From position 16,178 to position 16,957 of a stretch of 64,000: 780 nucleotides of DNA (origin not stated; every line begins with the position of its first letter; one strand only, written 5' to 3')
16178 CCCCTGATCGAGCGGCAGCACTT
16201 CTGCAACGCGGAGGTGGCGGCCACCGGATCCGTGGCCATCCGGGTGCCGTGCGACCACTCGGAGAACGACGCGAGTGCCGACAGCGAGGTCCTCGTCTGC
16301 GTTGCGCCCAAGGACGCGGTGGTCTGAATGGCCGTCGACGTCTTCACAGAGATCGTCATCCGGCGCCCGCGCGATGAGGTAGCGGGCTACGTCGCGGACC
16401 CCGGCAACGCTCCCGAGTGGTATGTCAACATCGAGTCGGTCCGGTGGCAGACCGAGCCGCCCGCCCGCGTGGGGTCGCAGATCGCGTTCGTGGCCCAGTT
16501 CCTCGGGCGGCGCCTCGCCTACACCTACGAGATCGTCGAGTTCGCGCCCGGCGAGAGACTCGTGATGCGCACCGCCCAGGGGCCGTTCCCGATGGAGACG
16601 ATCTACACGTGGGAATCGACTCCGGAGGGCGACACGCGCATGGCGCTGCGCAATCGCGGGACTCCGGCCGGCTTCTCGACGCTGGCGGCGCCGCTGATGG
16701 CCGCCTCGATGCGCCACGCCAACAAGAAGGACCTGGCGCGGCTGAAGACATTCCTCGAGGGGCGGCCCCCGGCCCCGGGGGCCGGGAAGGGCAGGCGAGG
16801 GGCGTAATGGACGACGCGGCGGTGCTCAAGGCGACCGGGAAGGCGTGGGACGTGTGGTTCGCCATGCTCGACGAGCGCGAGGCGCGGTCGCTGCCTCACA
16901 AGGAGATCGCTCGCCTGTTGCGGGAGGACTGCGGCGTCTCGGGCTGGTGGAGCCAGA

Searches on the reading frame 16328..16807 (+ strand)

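Call 28: search_protein_families(library=pfam, proteins=[window:16328-16807:+], max_evalue=0.001)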
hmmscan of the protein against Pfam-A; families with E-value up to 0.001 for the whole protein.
window:16328-16807:+ (159 aa): 2 families
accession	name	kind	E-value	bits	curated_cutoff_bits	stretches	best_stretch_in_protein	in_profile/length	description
PF10604.15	Polyketide_cyc2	-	5.9e-15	56.2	27.4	1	5-143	4-141/142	Polyketide cyclase / dehydrase and lipid transport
PF03364.25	Polyketide_cyc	-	0.00013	22.6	23.4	1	14-134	4-120/126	Polyketide cyclase / dehydrase and lipid transport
